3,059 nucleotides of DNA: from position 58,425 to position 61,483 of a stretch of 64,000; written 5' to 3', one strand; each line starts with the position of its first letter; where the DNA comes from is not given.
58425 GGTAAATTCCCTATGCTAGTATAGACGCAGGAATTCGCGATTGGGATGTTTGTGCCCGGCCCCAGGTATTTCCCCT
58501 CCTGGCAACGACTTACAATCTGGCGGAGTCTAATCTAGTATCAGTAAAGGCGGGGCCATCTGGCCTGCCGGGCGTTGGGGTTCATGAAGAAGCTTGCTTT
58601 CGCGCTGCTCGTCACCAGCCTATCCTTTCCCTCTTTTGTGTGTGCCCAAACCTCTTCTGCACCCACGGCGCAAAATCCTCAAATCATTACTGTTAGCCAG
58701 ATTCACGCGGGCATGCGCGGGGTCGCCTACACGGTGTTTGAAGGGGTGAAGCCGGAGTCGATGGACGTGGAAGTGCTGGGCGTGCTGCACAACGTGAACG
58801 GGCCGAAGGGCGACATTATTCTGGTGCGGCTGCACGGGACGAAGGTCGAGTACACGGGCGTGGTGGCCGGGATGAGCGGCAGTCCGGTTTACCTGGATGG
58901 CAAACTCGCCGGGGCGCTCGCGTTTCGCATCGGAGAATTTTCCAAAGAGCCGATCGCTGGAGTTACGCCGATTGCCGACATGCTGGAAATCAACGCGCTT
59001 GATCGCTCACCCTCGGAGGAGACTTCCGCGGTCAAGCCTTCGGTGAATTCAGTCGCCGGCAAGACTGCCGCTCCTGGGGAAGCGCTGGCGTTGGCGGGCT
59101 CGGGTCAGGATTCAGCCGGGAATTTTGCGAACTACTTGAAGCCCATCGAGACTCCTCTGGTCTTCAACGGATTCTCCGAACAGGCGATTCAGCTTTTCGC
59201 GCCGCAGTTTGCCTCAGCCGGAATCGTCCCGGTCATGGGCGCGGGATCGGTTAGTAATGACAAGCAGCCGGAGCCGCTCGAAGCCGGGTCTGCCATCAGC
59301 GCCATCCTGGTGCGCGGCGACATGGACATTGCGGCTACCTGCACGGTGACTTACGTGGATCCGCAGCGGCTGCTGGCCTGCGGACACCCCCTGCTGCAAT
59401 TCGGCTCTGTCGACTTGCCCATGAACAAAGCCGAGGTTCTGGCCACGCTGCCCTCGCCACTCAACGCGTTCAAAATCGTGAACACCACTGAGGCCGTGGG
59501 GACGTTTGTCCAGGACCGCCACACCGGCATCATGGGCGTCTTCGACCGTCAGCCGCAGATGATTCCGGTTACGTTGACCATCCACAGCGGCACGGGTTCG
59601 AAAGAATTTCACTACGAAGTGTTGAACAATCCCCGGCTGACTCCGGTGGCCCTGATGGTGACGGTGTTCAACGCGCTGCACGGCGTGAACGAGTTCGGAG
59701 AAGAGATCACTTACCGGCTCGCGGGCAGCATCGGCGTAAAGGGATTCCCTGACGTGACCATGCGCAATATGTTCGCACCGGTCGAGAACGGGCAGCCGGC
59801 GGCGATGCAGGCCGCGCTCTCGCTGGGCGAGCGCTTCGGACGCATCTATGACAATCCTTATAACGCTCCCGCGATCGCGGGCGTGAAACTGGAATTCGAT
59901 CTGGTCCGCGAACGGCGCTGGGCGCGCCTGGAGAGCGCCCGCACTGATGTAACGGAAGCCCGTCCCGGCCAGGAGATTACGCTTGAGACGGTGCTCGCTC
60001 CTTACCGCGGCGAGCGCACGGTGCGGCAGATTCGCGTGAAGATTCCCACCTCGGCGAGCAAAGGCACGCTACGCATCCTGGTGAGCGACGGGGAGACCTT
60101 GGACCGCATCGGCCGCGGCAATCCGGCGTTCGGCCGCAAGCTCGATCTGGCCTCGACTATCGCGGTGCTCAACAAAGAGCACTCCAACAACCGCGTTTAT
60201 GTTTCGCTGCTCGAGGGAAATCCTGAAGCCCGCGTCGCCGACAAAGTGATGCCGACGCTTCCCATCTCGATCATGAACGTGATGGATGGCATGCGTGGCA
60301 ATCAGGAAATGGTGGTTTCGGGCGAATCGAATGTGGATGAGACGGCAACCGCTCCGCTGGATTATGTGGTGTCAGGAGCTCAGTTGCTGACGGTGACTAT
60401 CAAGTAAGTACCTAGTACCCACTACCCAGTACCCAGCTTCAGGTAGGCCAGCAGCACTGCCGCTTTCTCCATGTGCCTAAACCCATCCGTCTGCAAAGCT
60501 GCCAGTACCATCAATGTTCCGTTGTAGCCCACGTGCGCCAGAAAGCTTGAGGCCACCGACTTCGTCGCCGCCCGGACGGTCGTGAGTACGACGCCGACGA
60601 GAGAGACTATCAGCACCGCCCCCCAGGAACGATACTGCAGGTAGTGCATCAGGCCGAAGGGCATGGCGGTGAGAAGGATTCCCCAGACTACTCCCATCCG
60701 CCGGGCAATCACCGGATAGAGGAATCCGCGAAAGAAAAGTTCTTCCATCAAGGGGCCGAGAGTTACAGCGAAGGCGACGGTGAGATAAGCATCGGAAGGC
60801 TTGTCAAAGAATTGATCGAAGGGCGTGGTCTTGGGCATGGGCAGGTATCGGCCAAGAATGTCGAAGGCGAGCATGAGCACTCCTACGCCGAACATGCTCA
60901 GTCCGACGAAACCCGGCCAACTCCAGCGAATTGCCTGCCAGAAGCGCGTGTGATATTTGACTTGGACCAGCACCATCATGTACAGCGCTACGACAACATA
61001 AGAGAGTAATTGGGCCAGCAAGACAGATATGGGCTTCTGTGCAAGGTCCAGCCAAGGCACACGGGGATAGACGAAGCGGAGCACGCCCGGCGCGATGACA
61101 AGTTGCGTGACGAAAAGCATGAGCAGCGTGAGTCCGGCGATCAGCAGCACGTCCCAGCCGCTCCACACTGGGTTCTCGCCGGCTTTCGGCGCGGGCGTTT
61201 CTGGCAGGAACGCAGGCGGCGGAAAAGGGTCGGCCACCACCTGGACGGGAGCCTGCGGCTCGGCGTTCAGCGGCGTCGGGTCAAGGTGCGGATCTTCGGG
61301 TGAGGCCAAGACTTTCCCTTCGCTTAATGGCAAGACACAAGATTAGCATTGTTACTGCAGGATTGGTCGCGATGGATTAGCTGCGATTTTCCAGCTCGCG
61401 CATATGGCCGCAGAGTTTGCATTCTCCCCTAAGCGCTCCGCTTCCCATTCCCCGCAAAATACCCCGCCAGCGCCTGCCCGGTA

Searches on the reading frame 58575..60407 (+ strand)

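Call 80: search_protein_families(library=pfam, proteins=[window:58575-60407:+], max_evalue=0.001)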
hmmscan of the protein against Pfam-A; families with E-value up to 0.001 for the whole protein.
window:58575-60407:+ (610 aa): 1 family
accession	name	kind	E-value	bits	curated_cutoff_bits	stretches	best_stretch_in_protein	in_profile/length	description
PF05580.18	Peptidase_S55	-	6e-07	30.1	25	1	31-117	106-192/210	SpoIVB peptidase S55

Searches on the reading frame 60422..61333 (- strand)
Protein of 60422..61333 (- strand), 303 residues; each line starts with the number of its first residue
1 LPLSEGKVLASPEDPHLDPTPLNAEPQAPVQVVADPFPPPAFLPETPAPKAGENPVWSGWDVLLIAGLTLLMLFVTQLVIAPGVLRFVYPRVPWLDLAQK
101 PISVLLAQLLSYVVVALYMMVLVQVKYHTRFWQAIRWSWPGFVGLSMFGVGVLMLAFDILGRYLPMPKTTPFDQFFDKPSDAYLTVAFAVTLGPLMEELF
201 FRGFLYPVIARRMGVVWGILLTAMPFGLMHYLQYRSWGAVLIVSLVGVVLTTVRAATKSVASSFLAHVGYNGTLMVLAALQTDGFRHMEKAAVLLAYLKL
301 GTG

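Call 80: search_protein_families(library=pfam, proteins=[window:60422-61333:-], max_evalue=0.001)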
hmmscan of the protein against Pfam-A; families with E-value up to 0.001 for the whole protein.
window:60422-61333:- (303 aa): 1 family
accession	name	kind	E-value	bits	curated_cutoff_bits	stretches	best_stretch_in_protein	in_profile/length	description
PF02517.21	Rce1-like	-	6.3e-19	68.5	22.4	1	182-272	4-92/93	Type II CAAX prenyl endopeptidase Rce1-like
